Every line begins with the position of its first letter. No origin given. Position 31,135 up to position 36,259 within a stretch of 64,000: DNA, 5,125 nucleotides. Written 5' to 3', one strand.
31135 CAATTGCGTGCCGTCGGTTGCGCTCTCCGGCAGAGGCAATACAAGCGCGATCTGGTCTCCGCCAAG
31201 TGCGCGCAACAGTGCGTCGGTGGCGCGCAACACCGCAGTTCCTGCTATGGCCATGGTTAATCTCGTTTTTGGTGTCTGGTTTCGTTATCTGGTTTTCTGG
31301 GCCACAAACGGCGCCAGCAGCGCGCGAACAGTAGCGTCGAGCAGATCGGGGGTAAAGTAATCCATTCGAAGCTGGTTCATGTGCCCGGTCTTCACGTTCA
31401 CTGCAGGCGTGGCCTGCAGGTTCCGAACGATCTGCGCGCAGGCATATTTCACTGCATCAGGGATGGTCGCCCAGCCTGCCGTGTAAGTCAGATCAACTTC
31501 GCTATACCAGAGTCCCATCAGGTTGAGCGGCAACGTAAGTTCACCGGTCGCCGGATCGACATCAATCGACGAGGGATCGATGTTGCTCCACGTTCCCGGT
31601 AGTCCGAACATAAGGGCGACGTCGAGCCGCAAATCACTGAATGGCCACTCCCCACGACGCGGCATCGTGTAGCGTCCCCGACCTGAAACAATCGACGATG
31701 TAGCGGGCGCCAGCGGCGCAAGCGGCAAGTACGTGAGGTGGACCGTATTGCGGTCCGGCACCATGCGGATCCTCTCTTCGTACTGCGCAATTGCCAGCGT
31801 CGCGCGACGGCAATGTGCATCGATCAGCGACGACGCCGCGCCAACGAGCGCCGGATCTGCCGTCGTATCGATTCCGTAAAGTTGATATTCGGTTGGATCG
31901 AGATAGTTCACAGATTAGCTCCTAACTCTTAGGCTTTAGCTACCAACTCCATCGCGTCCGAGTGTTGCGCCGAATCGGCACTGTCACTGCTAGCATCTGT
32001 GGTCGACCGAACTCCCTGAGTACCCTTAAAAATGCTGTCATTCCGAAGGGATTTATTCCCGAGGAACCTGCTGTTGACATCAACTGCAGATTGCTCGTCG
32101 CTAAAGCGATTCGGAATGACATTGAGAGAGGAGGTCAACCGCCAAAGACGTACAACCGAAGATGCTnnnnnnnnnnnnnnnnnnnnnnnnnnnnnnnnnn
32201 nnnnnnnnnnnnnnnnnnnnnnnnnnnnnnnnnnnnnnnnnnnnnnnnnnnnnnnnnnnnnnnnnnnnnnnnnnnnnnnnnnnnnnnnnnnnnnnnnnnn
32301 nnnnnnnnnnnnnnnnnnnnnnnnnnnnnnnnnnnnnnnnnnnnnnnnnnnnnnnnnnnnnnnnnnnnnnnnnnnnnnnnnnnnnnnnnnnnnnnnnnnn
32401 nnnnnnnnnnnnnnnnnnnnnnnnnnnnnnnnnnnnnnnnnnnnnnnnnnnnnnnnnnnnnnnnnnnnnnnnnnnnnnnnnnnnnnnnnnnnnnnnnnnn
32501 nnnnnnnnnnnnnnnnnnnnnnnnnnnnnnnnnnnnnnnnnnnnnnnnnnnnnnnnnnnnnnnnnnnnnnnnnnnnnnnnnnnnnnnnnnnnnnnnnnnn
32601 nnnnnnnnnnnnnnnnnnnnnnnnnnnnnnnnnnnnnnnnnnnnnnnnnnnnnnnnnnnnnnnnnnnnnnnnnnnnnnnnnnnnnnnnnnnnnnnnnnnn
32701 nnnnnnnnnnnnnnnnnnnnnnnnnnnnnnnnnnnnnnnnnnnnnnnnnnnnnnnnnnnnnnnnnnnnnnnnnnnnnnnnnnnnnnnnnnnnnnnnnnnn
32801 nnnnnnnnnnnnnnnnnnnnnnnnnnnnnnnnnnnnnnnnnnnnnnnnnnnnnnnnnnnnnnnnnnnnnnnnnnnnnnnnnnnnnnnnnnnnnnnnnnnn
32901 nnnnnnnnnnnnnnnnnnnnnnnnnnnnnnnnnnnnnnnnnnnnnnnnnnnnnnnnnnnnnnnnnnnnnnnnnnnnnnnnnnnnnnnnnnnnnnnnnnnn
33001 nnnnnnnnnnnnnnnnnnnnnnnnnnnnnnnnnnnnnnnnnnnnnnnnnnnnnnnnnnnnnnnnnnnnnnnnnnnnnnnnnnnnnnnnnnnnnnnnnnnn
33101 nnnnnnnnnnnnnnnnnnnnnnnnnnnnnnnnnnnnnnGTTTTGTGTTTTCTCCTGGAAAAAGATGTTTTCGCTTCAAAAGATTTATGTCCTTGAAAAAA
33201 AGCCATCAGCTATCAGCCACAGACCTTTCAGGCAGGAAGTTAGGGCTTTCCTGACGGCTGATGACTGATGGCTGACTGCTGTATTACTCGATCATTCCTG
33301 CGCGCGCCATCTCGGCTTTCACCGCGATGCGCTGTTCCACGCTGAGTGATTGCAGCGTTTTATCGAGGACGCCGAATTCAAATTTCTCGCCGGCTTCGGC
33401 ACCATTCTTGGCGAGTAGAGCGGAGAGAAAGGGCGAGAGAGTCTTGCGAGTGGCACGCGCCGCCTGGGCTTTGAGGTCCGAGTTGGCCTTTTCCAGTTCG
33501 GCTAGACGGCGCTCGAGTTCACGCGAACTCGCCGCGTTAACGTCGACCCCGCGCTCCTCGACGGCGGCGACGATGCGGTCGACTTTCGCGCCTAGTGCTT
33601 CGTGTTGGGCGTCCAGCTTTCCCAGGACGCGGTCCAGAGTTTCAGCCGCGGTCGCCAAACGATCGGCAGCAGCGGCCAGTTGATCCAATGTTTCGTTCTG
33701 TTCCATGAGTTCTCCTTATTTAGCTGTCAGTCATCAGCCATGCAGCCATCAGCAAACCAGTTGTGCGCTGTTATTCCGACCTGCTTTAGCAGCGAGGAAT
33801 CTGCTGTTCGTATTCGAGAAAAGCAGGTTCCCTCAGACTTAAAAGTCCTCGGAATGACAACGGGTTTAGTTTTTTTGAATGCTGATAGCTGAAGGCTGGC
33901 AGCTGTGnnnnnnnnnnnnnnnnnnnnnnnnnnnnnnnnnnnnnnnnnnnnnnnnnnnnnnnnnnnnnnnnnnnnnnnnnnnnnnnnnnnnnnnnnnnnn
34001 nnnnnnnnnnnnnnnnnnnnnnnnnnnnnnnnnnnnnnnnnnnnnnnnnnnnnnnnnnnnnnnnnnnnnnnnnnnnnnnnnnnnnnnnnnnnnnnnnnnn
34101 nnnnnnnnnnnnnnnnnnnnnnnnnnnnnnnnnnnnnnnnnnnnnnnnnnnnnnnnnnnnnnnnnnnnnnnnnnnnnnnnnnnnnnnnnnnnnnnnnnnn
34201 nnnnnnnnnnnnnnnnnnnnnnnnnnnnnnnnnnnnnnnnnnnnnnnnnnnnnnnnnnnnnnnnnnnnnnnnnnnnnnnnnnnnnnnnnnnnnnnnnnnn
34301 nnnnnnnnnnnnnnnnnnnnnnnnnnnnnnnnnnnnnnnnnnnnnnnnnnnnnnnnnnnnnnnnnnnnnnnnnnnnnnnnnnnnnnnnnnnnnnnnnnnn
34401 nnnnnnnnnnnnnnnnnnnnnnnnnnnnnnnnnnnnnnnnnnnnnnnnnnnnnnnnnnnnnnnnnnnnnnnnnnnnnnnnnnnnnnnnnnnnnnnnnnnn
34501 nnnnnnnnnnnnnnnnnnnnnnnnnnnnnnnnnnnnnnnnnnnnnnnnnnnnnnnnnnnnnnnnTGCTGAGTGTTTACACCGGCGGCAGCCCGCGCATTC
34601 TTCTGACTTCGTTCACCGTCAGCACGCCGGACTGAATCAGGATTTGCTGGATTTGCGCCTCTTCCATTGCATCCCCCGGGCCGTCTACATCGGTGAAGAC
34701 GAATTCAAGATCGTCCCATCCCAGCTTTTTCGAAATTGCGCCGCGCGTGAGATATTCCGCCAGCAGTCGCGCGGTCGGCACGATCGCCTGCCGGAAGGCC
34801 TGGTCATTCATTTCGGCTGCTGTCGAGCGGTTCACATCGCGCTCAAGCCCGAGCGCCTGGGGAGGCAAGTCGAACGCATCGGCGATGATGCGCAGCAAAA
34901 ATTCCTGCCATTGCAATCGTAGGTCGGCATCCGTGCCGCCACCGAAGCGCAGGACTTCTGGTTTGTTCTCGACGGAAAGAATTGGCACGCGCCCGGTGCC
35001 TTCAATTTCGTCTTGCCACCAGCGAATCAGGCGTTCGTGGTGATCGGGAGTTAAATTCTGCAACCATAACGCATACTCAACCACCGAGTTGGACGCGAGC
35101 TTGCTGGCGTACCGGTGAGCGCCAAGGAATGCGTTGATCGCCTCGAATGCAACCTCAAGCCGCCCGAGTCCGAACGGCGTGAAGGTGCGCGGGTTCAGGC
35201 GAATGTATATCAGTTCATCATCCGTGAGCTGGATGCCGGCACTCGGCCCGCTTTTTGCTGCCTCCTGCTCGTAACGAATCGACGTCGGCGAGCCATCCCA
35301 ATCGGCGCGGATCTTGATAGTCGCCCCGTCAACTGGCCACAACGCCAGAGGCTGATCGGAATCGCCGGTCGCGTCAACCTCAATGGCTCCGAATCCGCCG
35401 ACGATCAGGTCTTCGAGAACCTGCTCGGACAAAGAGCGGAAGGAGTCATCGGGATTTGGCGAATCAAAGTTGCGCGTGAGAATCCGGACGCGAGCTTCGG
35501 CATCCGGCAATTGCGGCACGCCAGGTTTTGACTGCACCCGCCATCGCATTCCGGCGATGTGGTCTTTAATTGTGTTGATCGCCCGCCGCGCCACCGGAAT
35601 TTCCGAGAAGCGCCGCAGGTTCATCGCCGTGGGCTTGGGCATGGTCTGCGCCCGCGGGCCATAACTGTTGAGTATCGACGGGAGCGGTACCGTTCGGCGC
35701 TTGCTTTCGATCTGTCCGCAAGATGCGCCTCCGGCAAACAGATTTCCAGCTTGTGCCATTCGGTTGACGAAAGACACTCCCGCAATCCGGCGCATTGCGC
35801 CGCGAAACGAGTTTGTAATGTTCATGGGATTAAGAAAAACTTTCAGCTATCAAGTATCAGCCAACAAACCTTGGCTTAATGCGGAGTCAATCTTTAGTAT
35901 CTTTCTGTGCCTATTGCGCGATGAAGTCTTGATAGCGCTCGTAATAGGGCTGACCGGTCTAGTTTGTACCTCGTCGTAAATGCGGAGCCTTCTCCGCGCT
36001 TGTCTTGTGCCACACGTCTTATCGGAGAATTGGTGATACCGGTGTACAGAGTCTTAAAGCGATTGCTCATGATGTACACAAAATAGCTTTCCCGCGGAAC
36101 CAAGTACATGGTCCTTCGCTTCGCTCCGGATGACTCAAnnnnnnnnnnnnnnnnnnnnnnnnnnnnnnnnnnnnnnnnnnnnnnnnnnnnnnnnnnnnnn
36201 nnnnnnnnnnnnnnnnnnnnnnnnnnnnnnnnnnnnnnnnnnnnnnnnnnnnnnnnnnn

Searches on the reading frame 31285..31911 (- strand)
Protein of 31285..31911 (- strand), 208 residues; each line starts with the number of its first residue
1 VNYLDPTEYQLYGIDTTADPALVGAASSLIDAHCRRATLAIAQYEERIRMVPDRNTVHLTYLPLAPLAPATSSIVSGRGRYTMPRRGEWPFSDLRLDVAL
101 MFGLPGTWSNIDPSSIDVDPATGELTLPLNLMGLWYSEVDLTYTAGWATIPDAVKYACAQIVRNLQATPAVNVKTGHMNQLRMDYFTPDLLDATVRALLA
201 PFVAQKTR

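Call 9: search_protein_families(library=pfam, proteins=[window:31285-31911:-], max_evalue=0.01)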
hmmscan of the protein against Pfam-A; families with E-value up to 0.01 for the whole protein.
window:31285-31911:- (208 aa): 0 families

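Call 98: search_protein_families(library=phrogs, proteins=[window:31285-31911:-], max_evalue=0.001)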
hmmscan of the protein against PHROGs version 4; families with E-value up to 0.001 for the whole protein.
window:31285-31911:- (208 aa): 1 family
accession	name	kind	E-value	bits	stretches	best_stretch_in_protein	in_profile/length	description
phrog_442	-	connector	2.5e-12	47.7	1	2-203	86-261/270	head-tail adaptor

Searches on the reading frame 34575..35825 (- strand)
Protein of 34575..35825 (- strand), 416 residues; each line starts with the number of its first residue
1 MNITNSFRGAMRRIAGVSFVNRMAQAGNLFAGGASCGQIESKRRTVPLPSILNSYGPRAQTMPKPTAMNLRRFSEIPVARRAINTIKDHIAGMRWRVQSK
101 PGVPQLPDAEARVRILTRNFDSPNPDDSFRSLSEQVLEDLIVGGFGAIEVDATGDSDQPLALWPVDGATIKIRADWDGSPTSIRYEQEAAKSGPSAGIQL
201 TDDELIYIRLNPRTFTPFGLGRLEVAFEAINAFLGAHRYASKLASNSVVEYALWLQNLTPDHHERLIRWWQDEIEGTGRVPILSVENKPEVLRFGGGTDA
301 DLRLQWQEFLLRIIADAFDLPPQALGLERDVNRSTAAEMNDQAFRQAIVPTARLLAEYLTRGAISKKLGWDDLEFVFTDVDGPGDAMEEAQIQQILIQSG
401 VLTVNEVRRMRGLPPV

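Call 9: search_protein_families(library=pfam, proteins=[window:34575-35825:-], max_evalue=0.01)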
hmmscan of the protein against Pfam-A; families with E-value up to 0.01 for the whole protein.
window:34575-35825:- (416 aa): 2 families
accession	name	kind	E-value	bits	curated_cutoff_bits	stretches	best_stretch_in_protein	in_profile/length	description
PF04860.17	Phage_portal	-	8.7e-48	163.6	39.1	1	77-412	1-321/321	Phage portal protein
PF06074.18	Portal_Mu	-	0.0005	19.9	23.9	1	81-227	15-147/336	Portal protein of Mu bacteriophage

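Call 64: find_related_loci(query=window:34575-35825:-, collection=viral_contigs, flank=7000)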
Query window:34575-35825:- (416 aa) in viral_contigs; peptide patterns used: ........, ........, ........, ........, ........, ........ (x = any residue, [..] = any of these).
21 stretches matched a pattern; 21 encode a relative of the query (tblastn E <= 1e-3); 21 distinct loci.
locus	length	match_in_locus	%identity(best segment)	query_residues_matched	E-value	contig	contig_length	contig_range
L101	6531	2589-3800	75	1-416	0e+0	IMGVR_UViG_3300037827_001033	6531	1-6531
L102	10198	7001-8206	74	1-414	0e+0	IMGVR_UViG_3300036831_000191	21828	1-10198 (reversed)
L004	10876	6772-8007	73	1-414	0e+0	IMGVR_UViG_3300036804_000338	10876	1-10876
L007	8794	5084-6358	70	1-413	0e+0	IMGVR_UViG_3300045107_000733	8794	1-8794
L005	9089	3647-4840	71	1-413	0e+0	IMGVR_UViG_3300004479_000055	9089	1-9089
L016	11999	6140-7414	66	1-416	0e+0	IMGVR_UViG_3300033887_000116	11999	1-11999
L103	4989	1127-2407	68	1-413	0e+0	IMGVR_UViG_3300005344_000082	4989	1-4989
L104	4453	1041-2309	67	1-413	0e+0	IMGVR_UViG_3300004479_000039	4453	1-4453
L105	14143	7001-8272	65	1-416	3e-172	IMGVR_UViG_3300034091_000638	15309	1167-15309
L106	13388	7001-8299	65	1-416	1e-171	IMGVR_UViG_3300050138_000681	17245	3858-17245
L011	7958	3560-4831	65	1-416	1e-170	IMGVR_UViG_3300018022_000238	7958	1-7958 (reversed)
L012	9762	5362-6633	65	1-416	2e-170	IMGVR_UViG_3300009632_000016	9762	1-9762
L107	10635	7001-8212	59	17-416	1e-152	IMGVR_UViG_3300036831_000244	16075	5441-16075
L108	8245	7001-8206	59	1-413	1e-151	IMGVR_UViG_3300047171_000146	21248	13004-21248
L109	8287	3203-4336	60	37-413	3e-150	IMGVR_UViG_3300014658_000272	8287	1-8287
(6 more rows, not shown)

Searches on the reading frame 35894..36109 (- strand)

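Call 9: search_protein_families(library=pfam, proteins=[window:35894-36109:-], max_evalue=0.01)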
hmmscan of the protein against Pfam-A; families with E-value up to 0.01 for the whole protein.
window:35894-36109:- (71 aa): 1 family
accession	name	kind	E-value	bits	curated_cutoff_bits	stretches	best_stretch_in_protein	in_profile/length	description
PF01541.30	GIY-YIG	-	0.00034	21.3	22.6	1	9-47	2-41/78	GIY-YIG catalytic domain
